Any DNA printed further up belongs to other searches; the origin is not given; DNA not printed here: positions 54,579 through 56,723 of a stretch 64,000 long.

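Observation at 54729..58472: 1247-aa helicase-nuclease with an unassigned Cys-rich N-terminal half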

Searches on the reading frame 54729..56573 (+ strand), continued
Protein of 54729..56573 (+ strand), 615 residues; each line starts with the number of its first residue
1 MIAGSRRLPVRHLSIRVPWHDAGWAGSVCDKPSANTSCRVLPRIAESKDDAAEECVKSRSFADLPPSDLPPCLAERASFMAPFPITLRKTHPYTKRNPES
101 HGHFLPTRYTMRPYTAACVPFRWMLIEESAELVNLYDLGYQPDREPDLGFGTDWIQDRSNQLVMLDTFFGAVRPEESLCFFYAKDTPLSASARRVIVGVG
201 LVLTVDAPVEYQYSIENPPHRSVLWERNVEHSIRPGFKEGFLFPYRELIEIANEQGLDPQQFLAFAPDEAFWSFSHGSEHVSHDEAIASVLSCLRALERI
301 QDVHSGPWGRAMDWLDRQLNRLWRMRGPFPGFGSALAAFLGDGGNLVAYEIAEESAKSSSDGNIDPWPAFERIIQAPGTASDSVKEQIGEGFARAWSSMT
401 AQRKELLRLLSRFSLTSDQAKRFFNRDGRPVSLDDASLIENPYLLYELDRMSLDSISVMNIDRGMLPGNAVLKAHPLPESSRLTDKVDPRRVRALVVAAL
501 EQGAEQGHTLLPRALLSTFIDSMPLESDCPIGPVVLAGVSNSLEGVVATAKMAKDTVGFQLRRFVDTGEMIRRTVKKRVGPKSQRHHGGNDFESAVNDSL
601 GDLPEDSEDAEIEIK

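Call 49: search_protein_families(library=padloc, proteins=[L069:5065-7848:+, L047:2826-6218:+, L046:17409-20453:+, L051:6225-9965:+, L073:17174-19315:+, L048:16051-18816:+, L034:3219-5420:+, L079:3083-9562:-, L077:8313-9926:+, L012:2482-3783:-], max_evalue=0.000001)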
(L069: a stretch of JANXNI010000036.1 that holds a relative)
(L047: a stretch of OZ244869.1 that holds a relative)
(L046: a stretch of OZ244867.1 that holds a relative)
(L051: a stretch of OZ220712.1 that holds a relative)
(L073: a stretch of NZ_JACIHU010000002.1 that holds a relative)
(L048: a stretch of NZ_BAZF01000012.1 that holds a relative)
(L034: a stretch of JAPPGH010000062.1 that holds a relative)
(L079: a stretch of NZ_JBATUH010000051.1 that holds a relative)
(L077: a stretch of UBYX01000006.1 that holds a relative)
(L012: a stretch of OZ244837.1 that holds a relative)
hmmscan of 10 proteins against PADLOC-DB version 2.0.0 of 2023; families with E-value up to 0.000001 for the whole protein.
L069:5065-7848:+ (927 aa): 43 families (the best 25 are shown)
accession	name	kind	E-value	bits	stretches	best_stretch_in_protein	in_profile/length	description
PDLC02500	BrxHI|BrxHII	-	4.9e-45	152.4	2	500-635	477-610/933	BrxHI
PDLC00659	HmaA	-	1.8e-44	149.9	2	470-641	473-653/1176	SNF2 helicase / DEAD-box helicase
PDLC02840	DpdE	-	1.9e-42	143.6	2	126-302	162-317/1091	DpdE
PDLC02843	DpdE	-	4.4e-42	142.1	2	126-304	161-314/1091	DpdE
PDLC02634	DrmD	-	1.8e-41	139.8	2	121-305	89-274/900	DrmD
PDLC02621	DrmD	-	1.7e-39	133.8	2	497-635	516-661/1040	DrmD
PDLC02620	DrmD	-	9.5e-39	131.1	2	501-635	483-614/1060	DrmD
PDLC02504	BrxHI|BrxHII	-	1.8e-36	123.5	1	127-632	113-615/971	BrxHII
PDLC02844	DpdE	-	3.6e-33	112.5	2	481-632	562-719/1074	DpdE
PDLC02619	DrmD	-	5.9e-29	98.8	2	546-629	483-565/872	DrmD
PDLC02846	DpdE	-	9.5e-29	97.9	1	126-302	165-337/1034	DpdE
PDLC02572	DrmA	-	2e-27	93.5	2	498-666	515-687/1043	DrmA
PDLC02623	DrmD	-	1.7e-26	90.3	2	499-668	526-676/1040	DrmD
PDLC02632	DrmD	-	4.7e-23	79.5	2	144-339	143-359/662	DrmD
PDLC02193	PLD_Helicase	-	5.1e-22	75.9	2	547-626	746-826/905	-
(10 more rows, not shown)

L047:2826-6218:+ (1130 aa): 8 families
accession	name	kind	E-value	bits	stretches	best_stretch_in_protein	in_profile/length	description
PDLC03610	REase_MTase_IIG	-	6.5e-152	505.9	2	455-939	560-1075/1096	Type IIG restriction enzyme-methyltransferase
PDLC03631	REase_MTase_IIG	-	2e-64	216.1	2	280-632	344-698/1086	Type IIG restriction enzyme-methyltransferase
PDLC03051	REase_MTase_I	-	1.6e-34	116.4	2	281-632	898-1246/1591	Type I restriction enzyme-methyltransferase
PDLC03597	REase_MTase_IIG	-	1.6e-32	110.2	2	335-634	949-1269/1646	Type IIG restriction enzyme-methyltransferase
PDLC03621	REase_MTase_IIG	-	7.3e-19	65.3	1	281-557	337-597/1024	Type IIG restriction enzyme-methyltransferase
PDLC04134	mad2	-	1.4e-08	32.1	1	170-515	219-427/492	mads_2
PDLC03021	MTase_I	-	7.5e-07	26.3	0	199-240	143-182/491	Type I methyltransferase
PDLC03025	MTase_I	-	7.6e-07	26.2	0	202-243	144-183/569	Type I methyltransferase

L046:17409-20453:+ (1014 aa): 9 families
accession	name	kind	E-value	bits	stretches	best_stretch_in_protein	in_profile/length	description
PDLC03972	TmtA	-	2.4e-66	222.7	1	31-783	36-806/1302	-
PDLC03968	TmtA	-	1e-47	160.6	1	30-512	69-534/1486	-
PDLC03966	TmtA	-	1.1e-43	147.4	1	32-382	39-434/1655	-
PDLC03964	TmtA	-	6.2e-43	145.1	2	160-456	203-472/1538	-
PDLC03965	TmtA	-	1.6e-27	93.9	2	40-121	34-118/1370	-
PDLC03971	TmtA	-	4.3e-23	78.8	1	23-117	49-144/1782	-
PDLC03969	TmtA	-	1.2e-18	64.2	1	41-324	34-344/1563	-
PDLC03970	TmtA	-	8.5e-18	61.7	1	40-109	66-134/1552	-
PDLC03967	TmtA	-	2.5e-08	30.8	1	40-110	42-116/1063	-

L051:6225-9965:+ (1246 aa): 12 families
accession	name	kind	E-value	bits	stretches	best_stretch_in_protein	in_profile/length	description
PDLC03745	Drt1a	-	0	1260.4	1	5-1244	5-1176/1176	DRT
PDLC02171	Drt1a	-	9.3e-127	422.2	2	5-613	10-599/1232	-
PDLC03804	RTasNitrilase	-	1.1e-63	213.6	1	738-1245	7-396/397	DRT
PDLC03780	RT_UG5-nitrilase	-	1e-32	111.6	2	1004-1243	677-889/907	DRT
PDLC03759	RT_UG21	-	3.3e-15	53.8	1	14-329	2-239/503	DRT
PDLC01136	RT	-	2.8e-12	44.6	1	179-367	107-247/263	RT (reverse transcriptase)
PDLC03773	RT_UG34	-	2.4e-10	37.9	1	168-322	124-254/512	DRT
PDLC03756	RT_UG19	-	5.6e-10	36.9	1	100-322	72-242/562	DRT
PDLC01607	RT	-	6.6e-10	37.4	1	195-365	36-150/161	"CAS-I,CAS-II,CAS-III,CAS-IV,CAS-V,CAS-VI; acquisition_associated"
PDLC03782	RT_UG6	-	3.4e-09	33.8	1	195-365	96-251/925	DRT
PDLC03774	RT_UG35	-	8.1e-09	32.2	1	168-382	434-602/938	DRT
PDLC03781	RT_UG5_small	-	5.1e-07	26.5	1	168-330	156-309/631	DRT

L073:17174-19315:+ (713 aa): 21 families
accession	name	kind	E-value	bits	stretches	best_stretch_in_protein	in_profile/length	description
PDLC03634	MTase_III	-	2.8e-214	711.6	1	14-713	2-621/621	Type III methyltransferase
PDLC03641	MTase_III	-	1.5e-89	299.3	1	27-595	17-505/657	Type III methyltransferase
PDLC03637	MTase_III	-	2.3e-68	229.1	2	53-272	65-269/513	Type III methyltransferase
PDLC03644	MTase_III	-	4.8e-65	218.3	1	78-540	4-401/542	Type III methyltransferase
PDLC03640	MTase_III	-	1.1e-48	164.1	1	100-522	33-436/654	Type III methyltransferase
PDLC03642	MTase_III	-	2.5e-43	146.6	2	183-272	131-222/528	Type III methyltransferase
PDLC03636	MTase_III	-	3.2e-41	139.8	2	187-272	92-179/575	Type III methyltransferase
PDLC03635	MTase_III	-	9.8e-36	121.7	2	188-278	265-362/708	Type III methyltransferase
PDLC03639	MTase_III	-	2.8e-30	103.2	1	111-268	86-223/639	Type III methyltransferase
PDLC03643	MTase_III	-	6.1e-27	92.8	2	324-525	86-274/465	Type III methyltransferase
PDLC03646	MTase_III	-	6.9e-27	91.7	2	188-527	518-834/1057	Type III methyltransferase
PDLC03278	MTase_II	-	3.5e-24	84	2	188-267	43-122/390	Type II methyltransferase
PDLC03638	MTase_III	-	7.7e-23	78.7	1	188-275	428-520/816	Type III methyltransferase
PDLC03354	MTase_II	-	2.9e-21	74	1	74-266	23-206/425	Type II methyltransferase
PDLC03633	MTase_III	-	1.3e-19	68.4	1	103-249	68-209/616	Type III methyltransferase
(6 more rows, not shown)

L048:16051-18816:+ (921 aa): 51 families (the best 25 are shown)
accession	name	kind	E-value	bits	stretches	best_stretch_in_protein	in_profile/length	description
PDLC03802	RTasHel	-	1.4e-63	213.8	2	4-372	5-339/675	DRT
PDLC00117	GajB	-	5.9e-55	184.9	2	3-405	14-410/604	UrvD helicase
PDLC00132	GajB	-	1.8e-48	163.6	1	3-341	2-340/625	UrvD helicase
PDLC00114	GajB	-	1.9e-48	163.5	1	4-355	7-362/635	UrvD helicase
PDLC00123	GajB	-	1.5e-40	137.4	3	206-356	173-317/540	UrvD helicase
PDLC00103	GajB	-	4.9e-40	136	2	3-371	15-374/612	UrvD helicase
PDLC00107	GajB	-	2.1e-36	123.7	2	8-372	19-373/587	UrvD helicase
PDLC00127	GajB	-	1.6e-34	117.4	1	4-350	8-343/594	UrvD helicase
PDLC00112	GajB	-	8.6e-32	108.5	2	207-293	209-295/581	UrvD helicase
PDLC00122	GajB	-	7.4e-31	105.6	2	208-303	161-257/502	UrvD helicase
PDLC00106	GajB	-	2.5e-30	103.5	2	199-355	195-344/577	UrvD helicase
PDLC00129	GajB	-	3e-29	100.1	2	201-300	218-316/594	UrvD helicase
PDLC00138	GajB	-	3.2e-27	93.4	2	200-356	211-365/581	UrvD helicase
PDLC00136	GajB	-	1.3e-26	91.6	1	202-301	199-295/570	UrvD helicase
PDLC00119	GajB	-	3.5e-26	90.3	1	199-309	208-316/565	UrvD helicase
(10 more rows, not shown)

L034:3219-5420:+ (733 aa): 19 families
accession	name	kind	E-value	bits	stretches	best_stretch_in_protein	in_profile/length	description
PDLC03029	MTase_I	-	8.3e-248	822.2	1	29-729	8-660/661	Type I methyltransferase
PDLC03022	MTase_I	-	1.1e-39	134.5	1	195-507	166-450/857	Type I methyltransferase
PDLC03031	MTase_I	-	4.7e-39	132.3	1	187-515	161-469/834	Type I methyltransferase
PDLC03027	MTase_I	-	7.3e-29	98.8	1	195-507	138-413/810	Type I methyltransferase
PDLC03026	MTase_I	-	6.3e-28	96.1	1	191-509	119-407/487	Type I methyltransferase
PDLC03021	MTase_I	-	1.5e-24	84.7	1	191-538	142-450/491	Type I methyltransferase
PDLC03035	MTase_I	-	6.2e-24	82.5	1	190-478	150-410/653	Type I methyltransferase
PDLC03038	MTase_I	-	7.2e-24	81.7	1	31-471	10-396/896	Type I methyltransferase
PDLC03028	MTase_I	-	1.2e-23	81.2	1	24-476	723-1140/1236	Type I methyltransferase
PDLC03019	MTase_I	-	2e-23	80.6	1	195-507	150-426/932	Type I methyltransferase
PDLC03039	MTase_I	-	7.8e-20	68.6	1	31-471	8-394/708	Type I methyltransferase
PDLC03032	MTase_I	-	1.8e-19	67.4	1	193-498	138-406/1001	Type I methyltransferase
PDLC03033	MTase_I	-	4.5e-19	66.8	1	196-508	183-469/541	Type I methyltransferase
PDLC03240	MTase_II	-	9.7e-17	58.9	1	187-503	156-431/511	Type II methyltransferase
PDLC03025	MTase_I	-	2.6e-14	50.8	1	192-338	141-280/569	Type I methyltransferase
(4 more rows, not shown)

L079:3083-9562:- (2159 aa): 7 families
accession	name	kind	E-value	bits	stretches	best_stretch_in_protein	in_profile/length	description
PDLC03968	TmtA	-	8.3e-24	81.4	2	17-117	66-157/1486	-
PDLC03966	TmtA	-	9.5e-22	74.7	1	19-127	36-146/1655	-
PDLC03965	TmtA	-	2.1e-20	70.4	1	23-127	28-123/1370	-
PDLC03972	TmtA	-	1.2e-13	48.1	1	32-118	47-127/1302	-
PDLC03970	TmtA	-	1.9e-12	43.9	1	13-111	51-135/1552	-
PDLC03964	TmtA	-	2e-08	30.8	0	32-126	52-140/1538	-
PDLC03967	TmtA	-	9.3e-07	25.6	0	1555-1672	24-123/1063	-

L077:8313-9926:+ (537 aa): 0 families

L012:2482-3783:- (433 aa): 7 families
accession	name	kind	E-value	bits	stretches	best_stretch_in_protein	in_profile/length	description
PDLC04791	PDC-S01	-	2.6e-140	465.6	1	4-428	2-393/395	-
PDLC04790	PDC-S01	-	6.6e-41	138.4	1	195-402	176-386/422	-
PDLC04789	PDC-S01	-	7.4e-31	105.5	1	117-411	75-365/375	-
PDLC04787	PDC-S01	-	1.4e-29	101.2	1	116-385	93-357/412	-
PDLC04786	PDC-S01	-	4.6e-19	66.5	1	193-405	187-405/439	-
PDLC04788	PDC-S01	-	1.4e-17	61.8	1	193-388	180-385/448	-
PDLC04792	PDC-S01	-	9.7e-12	42.2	0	333-396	333-395/452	-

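Call 50: search_protein_families(library=pfam, proteins=[L069:5065-7848:+, L047:2826-6218:+, L046:17409-20453:+, L051:6225-9965:+, L073:17174-19315:+, L048:16051-18816:+, L034:3219-5420:+, L079:3083-9562:-, L077:8313-9926:+, L012:2482-3783:-], max_evalue=0.00001)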
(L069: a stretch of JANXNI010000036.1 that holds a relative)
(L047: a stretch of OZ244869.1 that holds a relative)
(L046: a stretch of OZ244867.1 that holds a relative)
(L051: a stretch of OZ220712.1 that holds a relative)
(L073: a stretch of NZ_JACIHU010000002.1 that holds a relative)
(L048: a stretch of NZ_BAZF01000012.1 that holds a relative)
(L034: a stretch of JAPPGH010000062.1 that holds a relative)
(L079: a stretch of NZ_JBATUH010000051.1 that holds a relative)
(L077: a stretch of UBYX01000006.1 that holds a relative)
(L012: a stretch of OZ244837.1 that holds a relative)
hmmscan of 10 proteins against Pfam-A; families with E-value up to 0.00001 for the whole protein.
L069:5065-7848:+ (927 aa): 4 families
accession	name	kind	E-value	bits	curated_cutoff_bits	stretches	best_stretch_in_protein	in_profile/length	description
PF00271.37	Helicase_C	-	2.6e-21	76.4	23.5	1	489-599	2-110/110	Helicase conserved C-terminal domain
PF00270.35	DEAD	-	8.9e-11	42.2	26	1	128-289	4-162/167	DEAD/DEAH box helicase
PF04851.21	ResIII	-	2.4e-10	41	22.5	1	127-287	7-162/164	Type III restriction enzyme, res subunit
PF00176.29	SNF2-rel_dom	-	3.5e-09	36.6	24.9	1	128-302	2-178/290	SNF2-related domain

L047:2826-6218:+ (1130 aa): 4 families
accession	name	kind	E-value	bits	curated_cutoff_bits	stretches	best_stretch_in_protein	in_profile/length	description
PF18135.7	Type_ISP_C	-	1.8e-59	202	25.9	1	645-934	69-341/342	Type ISP C-terminal specificity domain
PF02384.22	N6_Mtase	-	7e-08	32.6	20.4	0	199-240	3-44/311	N-6 DNA Methylase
PF00717.28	Peptidase_S24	-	7.1e-08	32.6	23.3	1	993-1124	6-115/116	Peptidase S24-like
PF07669.17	Eco57I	-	9.7e-07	29.5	25.3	1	387-503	69-155/171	Eco57I restriction-modification methylase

L046:17409-20453:+ (1014 aa): 1 family
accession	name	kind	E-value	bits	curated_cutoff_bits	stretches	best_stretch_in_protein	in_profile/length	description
PF25794.1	SACS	-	7.5e-18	65.7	32.8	1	69-119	72-122/247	Sacsin domain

L051:6225-9965:+ (1246 aa): 1 family
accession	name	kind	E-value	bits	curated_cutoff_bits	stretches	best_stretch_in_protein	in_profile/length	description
PF00078.32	RVT_1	-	1.9e-07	31.5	29.6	1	197-365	64-192/205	Reverse transcriptase (RNA-dependent DNA polymerase)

L073:17174-19315:+ (713 aa): 1 family
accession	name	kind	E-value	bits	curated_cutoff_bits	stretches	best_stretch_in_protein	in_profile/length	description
PF01555.25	N6_N4_Mtase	-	6.2e-23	82.3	26.7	1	135-504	1-204/221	DNA methylase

L048:16051-18816:+ (921 aa): 7 families
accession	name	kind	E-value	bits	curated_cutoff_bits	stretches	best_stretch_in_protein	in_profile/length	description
PF00580.27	UvrD-helicase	-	1.6e-54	185.9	23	1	5-266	1-269/271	UvrD/REP helicase N-terminal domain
PF13361.12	UvrD_C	-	2.4e-34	119.7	25.6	2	542-631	279-348/350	UvrD-like helicase C-terminal domain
PF12705.13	PDDEXK_1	-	4.4e-24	86.2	22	1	679-912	2-247/247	PD-(D/E)XK nuclease superfamily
PF13245.12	AAA_19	-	2.8e-17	63.6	25.1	1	20-251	14-132/134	AAA domain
PF13538.12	UvrD_C_2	-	7e-12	45.5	27.4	0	553-576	3-28/52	UvrD-like helicase C-terminal domain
PF13604.12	AAA_30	-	1.4e-07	31.9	27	0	4-68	1-66/191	AAA domain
PF01930.23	Cas_Cas4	-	9.1e-06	26.3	22.7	0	804-912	54-159/160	Domain of unknown function DUF83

L034:3219-5420:+ (733 aa): 2 families
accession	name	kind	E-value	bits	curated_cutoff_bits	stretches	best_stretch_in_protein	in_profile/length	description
PF02384.22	N6_Mtase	-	3e-49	168.5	20.4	1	192-507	3-279/311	N-6 DNA Methylase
PF12161.14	HsdM_N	-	2.7e-22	80.3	24.5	1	31-166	2-135/135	HsdM N-terminal domain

L079:3083-9562:- (2159 aa): 1 family
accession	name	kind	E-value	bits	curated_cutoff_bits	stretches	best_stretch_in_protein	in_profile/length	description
PF25794.1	SACS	-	6.5e-26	92.1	32.8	1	12-114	5-116/247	Sacsin domain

L077:8313-9926:+ (537 aa): 0 families

L012:2482-3783:- (433 aa): 4 families
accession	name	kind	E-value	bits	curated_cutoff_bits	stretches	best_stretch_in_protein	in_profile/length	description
PF13635.12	DUF4143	-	1.7e-26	93.3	28.1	1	229-386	1-160/160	Domain of unknown function (DUF4143)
PF13173.12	AAA_14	-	1.5e-17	64.3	27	1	113-185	59-128/129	AAA domain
PF13401.12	AAA_22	-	7.3e-07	30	27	0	21-159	4-127/130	AAA domain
PF13191.12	AAA_16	-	4.4e-06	27.7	32.6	0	5-53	5-55/167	AAA ATPase domain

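Call 81: search_protein_families(library=padloc, alignment_id=A4, max_evalue=1e-10)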
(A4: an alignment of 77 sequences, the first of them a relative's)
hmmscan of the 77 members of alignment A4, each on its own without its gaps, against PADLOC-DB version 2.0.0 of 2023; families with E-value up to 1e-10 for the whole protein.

A. member 1, L005:1-4647:- (1549 aa): 0 families

B. families by the number of members that match (of 77 scanned): 161 families (the first 25 are shown)
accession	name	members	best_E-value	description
PDLC03614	REase_MTase_IIG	2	6.1e-134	Type IIG restriction enzyme-methyltransferase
PDLC03611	REase_MTase_IIG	2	9e-71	Type IIG restriction enzyme-methyltransferase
PDLC03964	TmtA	2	4.7e-54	-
PDLC03965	TmtA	2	2.4e-30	-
PDLC03968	TmtA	2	5e-28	-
PDLC03622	REase_MTase_IIG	2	1.7e-27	Type IIG restriction enzyme-methyltransferase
PDLC03972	TmtA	2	3.5e-27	-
PDLC03966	TmtA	2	5.7e-24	-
PDLC03613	REase_MTase_IIG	2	2e-23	Type IIG restriction enzyme-methyltransferase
PDLC04132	HNH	2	6e-20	-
PDLC03969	TmtA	2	2.2e-18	-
PDLC03546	HNH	2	1.1e-11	Type II restriction enzyme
PDLC04154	HEC-06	1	3.2e-227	-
PDLC02687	Orf5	1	5.4e-220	Orf5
PDLC04155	HEC-06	1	1.2e-129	-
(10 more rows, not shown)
